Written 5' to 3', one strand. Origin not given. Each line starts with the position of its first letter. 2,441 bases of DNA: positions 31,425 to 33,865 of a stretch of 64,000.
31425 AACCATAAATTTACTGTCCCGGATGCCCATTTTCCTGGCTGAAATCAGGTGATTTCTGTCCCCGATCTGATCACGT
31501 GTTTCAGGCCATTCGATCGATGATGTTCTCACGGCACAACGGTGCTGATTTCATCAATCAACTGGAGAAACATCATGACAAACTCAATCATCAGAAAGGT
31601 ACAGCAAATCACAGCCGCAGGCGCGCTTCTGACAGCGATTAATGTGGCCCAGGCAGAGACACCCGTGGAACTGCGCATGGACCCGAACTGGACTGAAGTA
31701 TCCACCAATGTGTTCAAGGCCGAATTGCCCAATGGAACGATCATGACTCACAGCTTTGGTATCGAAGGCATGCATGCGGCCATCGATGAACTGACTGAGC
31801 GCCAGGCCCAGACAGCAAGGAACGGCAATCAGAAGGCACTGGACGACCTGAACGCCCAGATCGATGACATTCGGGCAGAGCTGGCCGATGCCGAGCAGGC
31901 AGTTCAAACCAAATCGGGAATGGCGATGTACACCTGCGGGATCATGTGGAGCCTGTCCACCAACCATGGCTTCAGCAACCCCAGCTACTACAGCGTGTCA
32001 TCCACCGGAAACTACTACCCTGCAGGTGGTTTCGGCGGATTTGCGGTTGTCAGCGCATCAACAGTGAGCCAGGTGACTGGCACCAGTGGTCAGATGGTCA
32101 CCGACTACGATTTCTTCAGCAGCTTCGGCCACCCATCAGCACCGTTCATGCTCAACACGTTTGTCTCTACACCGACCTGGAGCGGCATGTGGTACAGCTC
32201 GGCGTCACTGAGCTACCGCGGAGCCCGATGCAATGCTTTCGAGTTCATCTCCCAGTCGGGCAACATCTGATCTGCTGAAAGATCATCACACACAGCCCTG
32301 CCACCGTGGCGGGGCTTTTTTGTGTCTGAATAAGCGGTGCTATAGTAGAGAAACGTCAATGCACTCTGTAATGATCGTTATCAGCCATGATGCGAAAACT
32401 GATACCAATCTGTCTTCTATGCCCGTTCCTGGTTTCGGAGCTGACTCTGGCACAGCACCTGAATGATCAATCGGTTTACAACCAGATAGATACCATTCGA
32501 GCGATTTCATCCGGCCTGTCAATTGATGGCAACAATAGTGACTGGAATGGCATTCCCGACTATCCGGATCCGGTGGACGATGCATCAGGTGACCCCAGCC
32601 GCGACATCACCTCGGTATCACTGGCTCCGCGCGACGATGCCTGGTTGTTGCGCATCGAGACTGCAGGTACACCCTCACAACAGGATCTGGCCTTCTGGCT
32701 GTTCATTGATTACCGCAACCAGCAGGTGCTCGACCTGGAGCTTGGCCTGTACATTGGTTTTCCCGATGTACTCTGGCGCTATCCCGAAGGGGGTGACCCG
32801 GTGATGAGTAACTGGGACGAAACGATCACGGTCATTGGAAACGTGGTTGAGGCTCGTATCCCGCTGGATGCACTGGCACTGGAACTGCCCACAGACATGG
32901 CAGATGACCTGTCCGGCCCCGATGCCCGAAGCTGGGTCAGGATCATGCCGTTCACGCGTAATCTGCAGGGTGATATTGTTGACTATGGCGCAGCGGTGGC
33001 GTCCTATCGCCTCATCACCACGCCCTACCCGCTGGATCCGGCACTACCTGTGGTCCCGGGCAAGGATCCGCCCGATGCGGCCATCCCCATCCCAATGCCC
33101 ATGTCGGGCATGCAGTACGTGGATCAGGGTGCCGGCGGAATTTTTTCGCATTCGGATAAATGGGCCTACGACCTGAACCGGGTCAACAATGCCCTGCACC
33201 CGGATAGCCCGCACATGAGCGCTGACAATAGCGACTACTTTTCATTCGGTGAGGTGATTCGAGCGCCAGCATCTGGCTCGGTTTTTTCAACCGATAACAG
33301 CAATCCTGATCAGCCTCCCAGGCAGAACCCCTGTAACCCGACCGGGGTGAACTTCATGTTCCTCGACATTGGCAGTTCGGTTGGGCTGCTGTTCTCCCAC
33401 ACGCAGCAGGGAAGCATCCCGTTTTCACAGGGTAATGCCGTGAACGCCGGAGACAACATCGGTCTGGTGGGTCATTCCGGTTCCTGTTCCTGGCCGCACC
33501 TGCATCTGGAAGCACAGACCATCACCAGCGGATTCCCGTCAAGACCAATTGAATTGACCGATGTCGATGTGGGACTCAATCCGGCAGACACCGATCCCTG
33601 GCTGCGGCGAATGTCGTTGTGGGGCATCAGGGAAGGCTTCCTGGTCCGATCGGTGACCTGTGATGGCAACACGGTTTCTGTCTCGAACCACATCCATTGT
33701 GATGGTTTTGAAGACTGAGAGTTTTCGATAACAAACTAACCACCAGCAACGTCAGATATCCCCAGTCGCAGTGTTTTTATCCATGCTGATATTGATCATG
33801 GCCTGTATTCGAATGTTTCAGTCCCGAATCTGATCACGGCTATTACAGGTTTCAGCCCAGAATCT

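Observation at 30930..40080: Secreted-hydrolase island bracketed by inverted paralogous genes of an unrecognised secreted-protein family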

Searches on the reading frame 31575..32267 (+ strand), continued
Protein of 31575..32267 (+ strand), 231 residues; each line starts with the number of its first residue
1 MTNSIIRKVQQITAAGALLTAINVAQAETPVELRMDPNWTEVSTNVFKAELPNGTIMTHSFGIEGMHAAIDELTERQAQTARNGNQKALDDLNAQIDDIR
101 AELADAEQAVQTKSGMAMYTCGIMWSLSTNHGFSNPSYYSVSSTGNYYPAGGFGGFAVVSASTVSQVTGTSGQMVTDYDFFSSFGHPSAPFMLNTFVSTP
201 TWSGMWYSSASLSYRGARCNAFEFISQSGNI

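Call 44: find_encoding_contigs(protein=P0010, flank=8000, max_places=3)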
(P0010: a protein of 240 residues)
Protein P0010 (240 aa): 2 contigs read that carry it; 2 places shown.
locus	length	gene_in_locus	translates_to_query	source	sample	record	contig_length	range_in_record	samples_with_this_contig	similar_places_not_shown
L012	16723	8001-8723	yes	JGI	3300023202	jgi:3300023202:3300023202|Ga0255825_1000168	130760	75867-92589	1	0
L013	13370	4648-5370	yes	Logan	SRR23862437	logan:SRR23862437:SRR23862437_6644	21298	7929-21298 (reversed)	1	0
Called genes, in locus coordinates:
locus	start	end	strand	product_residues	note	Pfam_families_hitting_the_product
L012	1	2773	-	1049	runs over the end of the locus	PF00932:LTD, PF19580:Exo_endo_phos_3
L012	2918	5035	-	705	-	PF07715:Plug, PF00593:TonB_dep_Rec_b-barrel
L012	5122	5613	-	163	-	-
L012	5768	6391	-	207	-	-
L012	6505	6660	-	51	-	-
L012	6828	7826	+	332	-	PF01479:S4 (faint), PF00849:PseudoU_synth_2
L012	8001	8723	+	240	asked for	-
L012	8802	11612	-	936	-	PF00069:Pkinase, PF07714:PK_Tyr_Ser-Thr, PF13424:TPR_12, PF17874:TPR_MalT, PF13424:TPR_12, PF17874:TPR_MalT, PF24885:TPR_NPHP3, PF13424:TPR_12, +10 more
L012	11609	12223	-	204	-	PF07638:Sigma70_ECF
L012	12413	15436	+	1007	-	PF07719:TPR_2 (faint), PF13424:TPR_12 (weak), PF14938:SNAP (weak), PF17874:TPR_MalT (weak), PF13424:TPR_12, PF17874:TPR_MalT (weak), PF13424:TPR_12, PF12770:CHAT, +4 more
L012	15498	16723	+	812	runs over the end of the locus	PF01364:Peptidase_C25 (faint), PF00515:TPR_1 (faint), PF07719:TPR_2 (faint), PF07721:TPR_4 (faint), PF13176:TPR_7 (weak), PF13424:TPR_12, PF17874:TPR_MalT, PF13424:TPR_12, +4 more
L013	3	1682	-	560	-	?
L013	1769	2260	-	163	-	-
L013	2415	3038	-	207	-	-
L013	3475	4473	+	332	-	PF01479:S4 (faint), PF00849:PseudoU_synth_2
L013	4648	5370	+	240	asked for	-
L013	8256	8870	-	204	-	PF07638:Sigma70_ECF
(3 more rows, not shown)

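Call 45: predict_structure(alignment_id=A2)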
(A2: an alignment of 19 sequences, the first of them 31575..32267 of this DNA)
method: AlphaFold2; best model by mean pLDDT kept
length: 231 residues; sequences in the alignment: 19
mean_pLDDT: 84.1   pTM: 0.76
mean pLDDT of the five models: 84.1, 83.7, 83.6, 83.5, 82.9
residues with pLDDT >= 90: 131; 70-90: 61; 50-70: 28; < 50: 11
segments of 3 or more residues with pLDDT < 50: 18-20, 114-119
pLDDT, mean of each block of 10 residues (from residue 1): 52 50 65 94 94 94 92 89 88 89 86 49 88 94 92 77 93 91 85 95 95 88 94 93
secondary structure, 60 per line:
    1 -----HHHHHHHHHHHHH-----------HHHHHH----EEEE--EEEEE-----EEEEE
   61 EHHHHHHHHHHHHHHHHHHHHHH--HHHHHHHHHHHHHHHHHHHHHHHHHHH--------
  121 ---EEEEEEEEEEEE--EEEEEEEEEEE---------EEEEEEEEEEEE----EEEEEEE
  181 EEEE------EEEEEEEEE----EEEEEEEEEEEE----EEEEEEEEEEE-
elements in order: H6-18 H30-35 E40-43 E46-50 E56-61 H62-83 H86-112 E124-135 E138-148 E158-169 E174-184 E191-199 E204-215 E220-230

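Call 59: fold_search(model_id=the predicted structure, library=pdb)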
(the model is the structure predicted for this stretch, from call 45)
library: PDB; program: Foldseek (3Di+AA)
matches with E <= 10: 1420; with E <= 0.001: 9
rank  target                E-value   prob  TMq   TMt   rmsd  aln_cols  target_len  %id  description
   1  1xq4_C                6.3e-05  1.00  0.25  0.38   6.0       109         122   14  Crystal Structure of the Putative ApaA Protein from Bordetella pertussis, Northeast Structural Genomics Target BeR40 (released 2004-11-09)
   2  5hdw                  1.4e-04  1.00  0.27  0.40   6.9       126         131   13  ApaG Domain of FBxo3 (released 2016-04-06)
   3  1xq4_A                1.9e-04  1.00  0.25  0.39   6.0       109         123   14  Crystal Structure of the Putative ApaA Protein from Bordetella pertussis, Northeast Structural Genomics Target BeR40 (released 2004-11-09)
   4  1tza_B                2.7e-04  1.00  0.25  0.36   6.7       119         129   13  X-ray structure of Northeast Structural Genomics Consortium target SoR45 (released 2004-07-27)
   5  1xq4_B                3.7e-04  1.00  0.25  0.39   6.0       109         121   14  Crystal Structure of the Putative ApaA Protein from Bordetella pertussis, Northeast Structural Genomics Target BeR40 (released 2004-11-09)
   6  1xvs_A                4.4e-04  1.00  0.27  0.39   6.5       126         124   10  Crystal structure of apaG Protein from Vibrio cholerae (released 2004-12-14)
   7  1tza_A                4.9e-04  1.00  0.24  0.34   6.8       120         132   13  X-ray structure of Northeast Structural Genomics Consortium target SoR45 (released 2004-07-27)
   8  6zlx                  6.2e-04  1.00  0.24  0.24   6.7       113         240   12  The structure of the ClpX-associated factor PDIP38 (released 2021-07-14)
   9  6z9c                  9.4e-04  0.99  0.24  0.22   6.9       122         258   11  Structure of human POLDIP2, a multifaceted adaptor protein in metabolism and genome stability (released 2020-06-17)
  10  2f1e_MODEL_1_A        1.1e-03  0.99  0.24  0.38   6.5       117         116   11  Solution structure of ApaG protein (released 2006-10-24)
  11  2v9u_A                2.4e-03  0.97  0.27  0.39  10.7       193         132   10  Rim domain of main porin from Mycobacteria smegmatis (released 2008-01-15)
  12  3but                  2.5e-03  0.97  0.25  0.37   6.8       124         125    8  Crystal structure of protein Af_0446 from Archaeoglobus fulgidus (released 2008-01-15)
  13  3isy                  3.4e-03  0.80  0.21  0.32   7.6       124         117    6  Crystal structure of an intracellular proteinase inhibitor (ipi, bsu11130) from bacillus subtilis at 2.61 A resolution (released 2009-09-15)
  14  9kbf_C                4.1e-03  0.98  0.27  0.18   6.4       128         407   12  Cryo-EM structure of the SKP1-FBXO3 complex (released 2025-02-19)
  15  9kbd_C                4.3e-03  0.85  0.26  0.17  14.9       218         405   11  Cryo-EM structure of the CUL1-RBX1-SKP1-FBXO3 SCF ubiquition ligase complex (released 2025-02-19)
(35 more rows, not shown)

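Call 69: find_encoding_contigs(protein=P0011, flank=8000, max_places=2)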
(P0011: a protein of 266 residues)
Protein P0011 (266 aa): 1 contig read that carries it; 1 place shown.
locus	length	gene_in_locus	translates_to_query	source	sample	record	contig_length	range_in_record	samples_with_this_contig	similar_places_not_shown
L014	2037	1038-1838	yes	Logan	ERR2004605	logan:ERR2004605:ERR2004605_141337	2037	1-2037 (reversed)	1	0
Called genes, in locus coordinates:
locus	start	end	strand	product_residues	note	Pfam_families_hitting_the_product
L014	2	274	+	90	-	?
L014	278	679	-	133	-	PF07238:PilZ (weak)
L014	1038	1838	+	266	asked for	-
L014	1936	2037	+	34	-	?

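Call 70: find_encoding_contigs(protein=P0017, flank=8000, max_places=2)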
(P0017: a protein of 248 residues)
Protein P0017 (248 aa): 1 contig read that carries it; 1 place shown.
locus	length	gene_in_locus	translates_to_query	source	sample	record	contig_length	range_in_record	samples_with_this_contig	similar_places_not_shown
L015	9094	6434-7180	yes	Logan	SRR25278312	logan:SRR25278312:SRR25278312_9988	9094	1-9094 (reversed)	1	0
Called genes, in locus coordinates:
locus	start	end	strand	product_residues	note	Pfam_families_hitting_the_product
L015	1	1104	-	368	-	?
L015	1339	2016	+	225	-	PF13441:Gly-zipper_YMGG, PF13488:Gly-zipper_Omp (weak), PF00691:OmpA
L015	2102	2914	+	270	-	PF10502:Peptidase_S26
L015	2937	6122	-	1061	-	PF00775:Dioxygenase_C (faint), PF02369:Big_1 (faint), PF10670:DUF4198 (faint), PF13715:CarbopepD_reg_2 (faint), PF22904:NOMO1-like_2nd (faint), PF25020:TTR_TEN1-4 (faint), PF13620:CarboxypepD_reg, PF13620:CarboxypepD_reg, +5 more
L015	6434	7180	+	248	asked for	-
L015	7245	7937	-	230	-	PF02163:Peptidase_M50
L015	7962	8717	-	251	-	PF19865:DUF6338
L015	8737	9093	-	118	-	?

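Call 71: find_encoding_contigs(protein=P0022, flank=8000, max_places=2)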
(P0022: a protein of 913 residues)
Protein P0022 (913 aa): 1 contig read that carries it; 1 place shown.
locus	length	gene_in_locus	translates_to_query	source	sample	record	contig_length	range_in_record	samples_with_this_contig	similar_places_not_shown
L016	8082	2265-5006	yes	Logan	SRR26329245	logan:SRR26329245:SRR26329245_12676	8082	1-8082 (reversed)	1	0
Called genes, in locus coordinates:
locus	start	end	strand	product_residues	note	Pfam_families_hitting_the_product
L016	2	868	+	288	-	?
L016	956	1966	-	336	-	PF13489:Methyltransf_23 (weak), PF08003:Methyltransf_9 (faint), PF13649:Methyltransf_25, PF13847:Methyltransf_31 (weak), PF08241:Methyltransf_11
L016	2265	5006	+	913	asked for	PF17803:Cadherin_4, PF17892:Cadherin_5, PF17963:Big_9, PF17803:Cadherin_4, PF17892:Cadherin_5, PF17963:Big_9, PF17803:Cadherin_4, PF17963:Big_9, +7 more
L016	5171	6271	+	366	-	-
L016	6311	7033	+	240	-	PF00085:Thioredoxin (faint), PF00578:AhpC-TSA, PF08534:Redoxin, PF13905:Thioredoxin_8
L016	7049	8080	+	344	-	?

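Call 85: list_cluster_members(proteins=[P0001, P0003, P0004, P0002, P0008, P0010])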
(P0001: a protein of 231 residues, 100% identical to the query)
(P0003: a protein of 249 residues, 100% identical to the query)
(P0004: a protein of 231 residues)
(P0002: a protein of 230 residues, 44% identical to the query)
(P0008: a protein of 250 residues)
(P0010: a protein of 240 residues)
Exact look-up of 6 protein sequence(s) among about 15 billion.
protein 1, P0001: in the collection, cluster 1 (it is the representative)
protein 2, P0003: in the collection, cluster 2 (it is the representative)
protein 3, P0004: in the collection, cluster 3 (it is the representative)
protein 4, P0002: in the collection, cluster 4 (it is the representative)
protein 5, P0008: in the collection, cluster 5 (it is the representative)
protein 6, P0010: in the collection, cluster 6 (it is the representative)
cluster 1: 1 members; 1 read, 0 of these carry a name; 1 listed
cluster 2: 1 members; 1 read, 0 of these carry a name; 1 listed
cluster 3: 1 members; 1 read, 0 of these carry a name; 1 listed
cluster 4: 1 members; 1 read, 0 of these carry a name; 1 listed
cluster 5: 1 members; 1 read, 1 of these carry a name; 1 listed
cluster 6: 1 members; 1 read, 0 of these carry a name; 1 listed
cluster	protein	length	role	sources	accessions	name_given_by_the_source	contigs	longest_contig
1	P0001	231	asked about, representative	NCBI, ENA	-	-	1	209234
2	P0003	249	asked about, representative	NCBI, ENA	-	-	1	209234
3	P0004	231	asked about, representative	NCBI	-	-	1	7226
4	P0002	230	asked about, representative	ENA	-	-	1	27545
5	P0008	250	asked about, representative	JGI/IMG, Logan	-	hypothetical protein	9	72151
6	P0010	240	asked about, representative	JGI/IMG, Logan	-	-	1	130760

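Call 93: search_protein_families(library=padloc, proteins=[window:31575-32267:+, P0008, P0010, P0005], max_evalue=0.1)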
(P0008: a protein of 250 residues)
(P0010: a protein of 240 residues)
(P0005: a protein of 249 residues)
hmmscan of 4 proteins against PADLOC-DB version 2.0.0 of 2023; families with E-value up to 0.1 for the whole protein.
window:31575-32267:+ (231 aa): 1 family
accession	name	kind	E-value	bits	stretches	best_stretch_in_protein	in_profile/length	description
PDLC02811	DpdB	-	0.0069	13.2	1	3-94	223-315/370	DpdB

P0008 (250 aa): 0 families

P0010 (240 aa): 0 families

P0005 (249 aa): 0 families

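Call 94: search_protein_families(library=phrogs, proteins=[window:31575-32267:+, P0008, P0010, P0005], max_evalue=0.1)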
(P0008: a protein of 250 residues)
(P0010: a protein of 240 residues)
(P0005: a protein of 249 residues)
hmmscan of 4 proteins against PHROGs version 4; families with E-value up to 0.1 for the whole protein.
window:31575-32267:+ (231 aa): 4 families
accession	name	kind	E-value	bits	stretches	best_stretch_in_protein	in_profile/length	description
phrog_28950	-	unknown function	0.059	15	1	60-113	47-100/104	-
phrog_34809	-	unknown function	0.078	12.7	1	71-115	291-336/422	-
phrog_5296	-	unknown function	0.082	12.2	1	63-119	531-587/685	-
phrog_10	-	head and packaging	0.099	12.5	0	58-112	264-323/752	major head protein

P0008 (250 aa): 2 families
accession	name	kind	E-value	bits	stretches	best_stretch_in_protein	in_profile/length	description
phrog_21283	-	unknown function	0.033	15.2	1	38-103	70-131/172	-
phrog_22096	-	unknown function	0.085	13.9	0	81-150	34-103/125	-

P0010 (240 aa): 0 families

P0005 (249 aa): 0 families

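Call 103: search_protein_families(library=pfam, proteins=[P0022, L016:5171-6268:+, L015:2940-6122:-, L012:5125-5613:-, L012:5771-6391:-], max_evalue=0.001)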
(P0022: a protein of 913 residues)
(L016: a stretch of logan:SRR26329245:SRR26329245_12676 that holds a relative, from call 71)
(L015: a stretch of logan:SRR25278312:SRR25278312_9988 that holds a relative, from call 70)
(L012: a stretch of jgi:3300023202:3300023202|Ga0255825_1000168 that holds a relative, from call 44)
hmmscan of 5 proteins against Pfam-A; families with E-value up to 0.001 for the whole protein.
P0022 (913 aa): 4 families
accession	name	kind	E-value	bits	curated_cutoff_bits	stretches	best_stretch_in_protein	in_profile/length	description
PF17963.7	Big_9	-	1.5e-81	269.8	23.6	5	436-523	1-89/89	Bacterial Ig domain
PF17892.7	Cadherin_5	-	2.1e-63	210.7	26.5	5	436-524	2-97/98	Cadherin-like domain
PF17803.7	Cadherin_4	-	6.4e-50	168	25.1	5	430-494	4-71/71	Bacterial cadherin-like domain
PF07081.18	DUF1349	-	0.00047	20.3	32.4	0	339-417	85-164/179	Protein of unknown function (DUF1349)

L016:5171-6268:+ (366 aa): 0 families

L015:2940-6122:- (1061 aa): 12 families
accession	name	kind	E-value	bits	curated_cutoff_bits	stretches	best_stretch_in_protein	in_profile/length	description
PF13620.12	CarboxypepD_reg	-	1.1e-79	263.3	32.3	7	332-411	2-76/82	Carboxypeptidase regulatory-like domain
PF13715.12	CarbopepD_reg_2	-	3.5e-25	88.3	32.2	0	332-398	1-59/88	CarboxypepD_reg-like domain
PF10670.15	DUF4198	-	2.2e-14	54.5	34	0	619-687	144-208/209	Domain of unknown function (DUF4198)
PF02369.22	Big_1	-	5.2e-13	49.4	34.9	0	332-378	21-65/93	Bacterial Ig-like domain (group 1)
PF00775.27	Dioxygenase_C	-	3.8e-09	36.7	27.3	0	530-592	31-101/182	Dioxygenase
PF20598.4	DUF6795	-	1.7e-08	35.1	27.4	0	250-293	8-51/103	Domain of unknown function (DUF6795)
PF17210.9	SdrD_B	-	1.9e-08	34.9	29.7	0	362-398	37-74/112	SdrD B-like domain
PF09430.16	EMC7_beta-sandw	-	2e-08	34.9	26.6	0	661-709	22-70/122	ER membrane protein complex subunit 7, beta-sandwich domain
PF17802.7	SpaA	-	4.7e-06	27.1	23.1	0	343-387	15-56/91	Prealbumin-like fold domain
PF23193.1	NOMO_3rd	-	6.8e-06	26.6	27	0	363-387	58-82/120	NOMO third transthyretin-like domain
PF25020.1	TTR_TEN1-4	-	9.9e-06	25.8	27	0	528-604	6-72/86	Teneurin TTR-like domain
PF01060.29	TTR-52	-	0.0005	21.1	24.9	0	341-376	8-42/79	Transthyretin-like family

L012:5125-5613:- (163 aa): 0 families

L012:5771-6391:- (207 aa): 1 family
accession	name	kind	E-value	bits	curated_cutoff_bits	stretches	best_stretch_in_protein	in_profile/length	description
PF01797.21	Y1_Tnp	-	4.3e-05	24.1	23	1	42-124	18-94/121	Transposase IS200 like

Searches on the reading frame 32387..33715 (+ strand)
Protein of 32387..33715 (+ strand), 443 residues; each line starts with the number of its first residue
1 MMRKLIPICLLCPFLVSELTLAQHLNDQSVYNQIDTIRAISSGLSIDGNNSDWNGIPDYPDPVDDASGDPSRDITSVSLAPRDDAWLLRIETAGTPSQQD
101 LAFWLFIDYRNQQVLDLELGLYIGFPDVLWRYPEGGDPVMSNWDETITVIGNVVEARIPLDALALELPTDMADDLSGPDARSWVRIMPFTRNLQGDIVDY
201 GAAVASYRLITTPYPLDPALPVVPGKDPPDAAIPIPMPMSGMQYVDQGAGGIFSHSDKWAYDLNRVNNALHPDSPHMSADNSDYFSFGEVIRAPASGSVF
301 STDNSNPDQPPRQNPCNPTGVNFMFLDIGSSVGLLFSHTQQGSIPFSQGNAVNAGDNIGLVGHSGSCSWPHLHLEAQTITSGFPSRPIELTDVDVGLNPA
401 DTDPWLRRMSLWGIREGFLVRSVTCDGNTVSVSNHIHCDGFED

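Call 4: search_protein_families(library=pfam, proteins=[window:32387-33715:+], max_evalue=0.01)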
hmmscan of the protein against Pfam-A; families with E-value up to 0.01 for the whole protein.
window:32387-33715:+ (443 aa): 1 family
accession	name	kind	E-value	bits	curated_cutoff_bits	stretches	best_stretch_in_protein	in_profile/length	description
PF01551.29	Peptidase_M23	-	1.3e-06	29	28.7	1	288-377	13-88/96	Peptidase family M23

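Call 5: search_protein_families(library=ncbifam, proteins=[window:32387-33715:+], max_evalue=0.1)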
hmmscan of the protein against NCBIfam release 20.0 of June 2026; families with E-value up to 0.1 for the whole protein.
window:32387-33715:+ (443 aa): 4 families
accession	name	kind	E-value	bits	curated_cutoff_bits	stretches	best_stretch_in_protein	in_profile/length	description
NF052530.1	Heli_ShapePgp3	exception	0.0012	18.1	300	1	326-375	203-250/270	peptidoglycan metallopeptidase Pgp3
NF053825.1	PdgNdpepShyA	equivalog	0.02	13.6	700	1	346-376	350-380/425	peptidoglycan DD-endopeptidase ShyA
NF052336.1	PdgHdaseHSB100310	equivalog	0.038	13.4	500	1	335-377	102-142/316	peptidoglycan hydrolase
NF003093.0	PRK04017.1-4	equivalog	0.071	13.2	160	0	163-217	82-136/138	hypothetical protein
